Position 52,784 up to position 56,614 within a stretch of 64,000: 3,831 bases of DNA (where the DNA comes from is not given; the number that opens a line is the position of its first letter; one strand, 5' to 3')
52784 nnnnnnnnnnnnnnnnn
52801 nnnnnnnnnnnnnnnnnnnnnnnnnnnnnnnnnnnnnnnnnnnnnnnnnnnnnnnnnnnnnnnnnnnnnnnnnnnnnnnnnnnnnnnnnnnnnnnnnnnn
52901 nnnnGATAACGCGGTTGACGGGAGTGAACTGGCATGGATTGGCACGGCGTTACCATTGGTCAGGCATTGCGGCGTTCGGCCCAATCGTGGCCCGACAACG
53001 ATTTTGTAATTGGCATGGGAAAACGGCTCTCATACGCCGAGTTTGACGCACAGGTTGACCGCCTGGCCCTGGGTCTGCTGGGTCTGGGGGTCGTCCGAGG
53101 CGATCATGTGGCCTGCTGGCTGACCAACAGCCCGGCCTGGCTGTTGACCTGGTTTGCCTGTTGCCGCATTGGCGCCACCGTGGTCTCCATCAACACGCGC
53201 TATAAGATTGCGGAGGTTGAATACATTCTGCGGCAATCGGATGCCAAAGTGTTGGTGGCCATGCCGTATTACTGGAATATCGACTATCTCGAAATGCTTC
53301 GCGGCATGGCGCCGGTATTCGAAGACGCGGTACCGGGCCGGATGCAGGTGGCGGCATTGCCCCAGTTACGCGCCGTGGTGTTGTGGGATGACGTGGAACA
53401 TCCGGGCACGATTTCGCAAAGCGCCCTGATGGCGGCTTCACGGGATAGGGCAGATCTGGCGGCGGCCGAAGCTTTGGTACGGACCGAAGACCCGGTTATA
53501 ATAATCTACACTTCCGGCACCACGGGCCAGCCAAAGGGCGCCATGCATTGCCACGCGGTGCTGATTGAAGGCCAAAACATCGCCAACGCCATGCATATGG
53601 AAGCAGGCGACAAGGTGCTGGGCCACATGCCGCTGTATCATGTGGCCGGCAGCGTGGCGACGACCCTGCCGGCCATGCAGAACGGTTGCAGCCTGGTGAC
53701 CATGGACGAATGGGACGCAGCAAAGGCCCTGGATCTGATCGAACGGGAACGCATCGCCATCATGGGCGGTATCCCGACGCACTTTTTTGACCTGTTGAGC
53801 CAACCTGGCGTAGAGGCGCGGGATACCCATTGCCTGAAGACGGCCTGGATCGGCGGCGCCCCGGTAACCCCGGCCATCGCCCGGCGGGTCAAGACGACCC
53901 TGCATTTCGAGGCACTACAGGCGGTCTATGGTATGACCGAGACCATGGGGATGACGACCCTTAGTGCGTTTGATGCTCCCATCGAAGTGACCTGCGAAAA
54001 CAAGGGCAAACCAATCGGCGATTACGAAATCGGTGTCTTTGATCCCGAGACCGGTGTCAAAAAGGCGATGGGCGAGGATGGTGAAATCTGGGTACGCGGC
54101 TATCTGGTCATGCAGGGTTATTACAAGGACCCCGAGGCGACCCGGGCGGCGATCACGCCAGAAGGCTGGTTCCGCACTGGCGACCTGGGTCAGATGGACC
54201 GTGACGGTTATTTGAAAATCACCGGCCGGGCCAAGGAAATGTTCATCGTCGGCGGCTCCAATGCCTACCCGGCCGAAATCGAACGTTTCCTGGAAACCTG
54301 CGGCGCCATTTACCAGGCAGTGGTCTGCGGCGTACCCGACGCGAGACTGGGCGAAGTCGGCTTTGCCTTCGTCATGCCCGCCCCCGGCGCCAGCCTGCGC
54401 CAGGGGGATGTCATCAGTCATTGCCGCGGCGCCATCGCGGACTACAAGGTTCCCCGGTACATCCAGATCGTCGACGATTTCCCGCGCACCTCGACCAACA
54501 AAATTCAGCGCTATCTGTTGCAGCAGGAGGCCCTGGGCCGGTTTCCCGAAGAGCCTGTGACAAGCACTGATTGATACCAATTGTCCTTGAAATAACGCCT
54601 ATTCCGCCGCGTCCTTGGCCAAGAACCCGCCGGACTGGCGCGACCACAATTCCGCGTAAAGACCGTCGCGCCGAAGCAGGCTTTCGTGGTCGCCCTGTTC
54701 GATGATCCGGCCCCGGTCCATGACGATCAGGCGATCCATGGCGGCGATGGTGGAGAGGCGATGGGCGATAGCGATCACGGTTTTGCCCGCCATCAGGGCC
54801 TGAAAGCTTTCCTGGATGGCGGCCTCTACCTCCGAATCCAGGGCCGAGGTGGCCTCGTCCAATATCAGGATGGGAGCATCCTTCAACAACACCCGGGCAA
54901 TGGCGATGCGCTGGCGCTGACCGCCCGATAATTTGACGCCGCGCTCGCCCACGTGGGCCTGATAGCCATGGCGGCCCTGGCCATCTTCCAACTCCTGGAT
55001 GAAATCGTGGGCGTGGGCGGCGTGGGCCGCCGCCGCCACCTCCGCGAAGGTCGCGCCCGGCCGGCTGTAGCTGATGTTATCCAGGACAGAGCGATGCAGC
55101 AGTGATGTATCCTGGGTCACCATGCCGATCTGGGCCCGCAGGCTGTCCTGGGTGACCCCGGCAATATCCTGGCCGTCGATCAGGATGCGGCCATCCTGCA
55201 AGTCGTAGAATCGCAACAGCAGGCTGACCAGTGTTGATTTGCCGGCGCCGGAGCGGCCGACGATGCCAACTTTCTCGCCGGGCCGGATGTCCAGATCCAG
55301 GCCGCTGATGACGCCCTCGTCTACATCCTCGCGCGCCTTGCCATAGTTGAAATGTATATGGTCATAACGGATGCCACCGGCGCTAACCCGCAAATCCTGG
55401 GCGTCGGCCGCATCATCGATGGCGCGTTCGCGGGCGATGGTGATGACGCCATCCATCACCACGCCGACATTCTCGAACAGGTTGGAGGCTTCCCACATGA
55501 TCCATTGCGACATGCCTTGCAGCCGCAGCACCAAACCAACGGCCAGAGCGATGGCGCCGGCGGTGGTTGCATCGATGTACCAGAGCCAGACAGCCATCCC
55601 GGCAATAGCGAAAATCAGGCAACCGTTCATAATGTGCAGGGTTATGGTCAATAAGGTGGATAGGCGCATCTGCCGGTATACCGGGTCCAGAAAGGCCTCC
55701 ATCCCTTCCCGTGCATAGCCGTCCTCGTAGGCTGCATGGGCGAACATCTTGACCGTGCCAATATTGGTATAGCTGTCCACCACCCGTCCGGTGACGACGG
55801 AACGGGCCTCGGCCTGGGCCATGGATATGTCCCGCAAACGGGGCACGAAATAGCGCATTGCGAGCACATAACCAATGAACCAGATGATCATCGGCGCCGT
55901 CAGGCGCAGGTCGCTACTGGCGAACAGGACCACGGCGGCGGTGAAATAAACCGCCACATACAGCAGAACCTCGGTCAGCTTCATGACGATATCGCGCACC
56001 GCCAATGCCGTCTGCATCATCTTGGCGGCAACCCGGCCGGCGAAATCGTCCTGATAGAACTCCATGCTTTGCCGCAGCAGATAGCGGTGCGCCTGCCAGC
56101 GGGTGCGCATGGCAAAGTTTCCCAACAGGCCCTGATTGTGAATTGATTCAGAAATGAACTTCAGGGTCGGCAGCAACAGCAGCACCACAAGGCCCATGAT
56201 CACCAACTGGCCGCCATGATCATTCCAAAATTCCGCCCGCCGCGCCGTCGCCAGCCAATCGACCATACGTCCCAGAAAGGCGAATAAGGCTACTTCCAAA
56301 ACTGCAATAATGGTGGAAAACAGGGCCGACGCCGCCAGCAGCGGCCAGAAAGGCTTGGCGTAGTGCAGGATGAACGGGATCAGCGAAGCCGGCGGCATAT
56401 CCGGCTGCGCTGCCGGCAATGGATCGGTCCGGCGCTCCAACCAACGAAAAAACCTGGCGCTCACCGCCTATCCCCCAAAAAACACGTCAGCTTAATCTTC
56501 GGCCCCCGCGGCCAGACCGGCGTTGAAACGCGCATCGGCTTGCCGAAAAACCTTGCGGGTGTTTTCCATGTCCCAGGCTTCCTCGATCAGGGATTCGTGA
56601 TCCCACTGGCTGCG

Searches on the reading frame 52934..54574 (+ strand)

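Call 60: search_protein_families(library=pfam, proteins=[window:52934-54574:+], max_evalue=0.0001)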
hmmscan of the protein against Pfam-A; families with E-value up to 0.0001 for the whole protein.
window:52934-54574:+ (546 aa): 2 families
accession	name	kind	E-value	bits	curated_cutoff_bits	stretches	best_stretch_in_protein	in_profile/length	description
PF00501.34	AMP-binding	-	6.5e-84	282.4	29.9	1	12-397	1-384/384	AMP-binding enzyme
PF13193.12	AMP-binding_C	-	5.4e-15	56.5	24.5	1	448-523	1-76/76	AMP-binding enzyme C-terminal domain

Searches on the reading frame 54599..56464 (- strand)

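Call 60: search_protein_families(library=pfam, proteins=[window:54599-56464:-], max_evalue=0.0001)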
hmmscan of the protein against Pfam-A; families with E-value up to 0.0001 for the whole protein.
window:54599-56464:- (621 aa): 3 families
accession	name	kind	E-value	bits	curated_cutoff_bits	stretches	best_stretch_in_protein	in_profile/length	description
PF00005.33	ABC_tran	-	1.7e-33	116.6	25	1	387-540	2-137/137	ABC transporter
PF00664.28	ABC_membrane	-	4.1e-13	50.1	28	1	45-288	3-243/274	ABC transporter transmembrane region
PF02463.25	SMC_N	-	1.3e-06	28.5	40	1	511-582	136-211/220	RecF/RecN/SMC N terminal domain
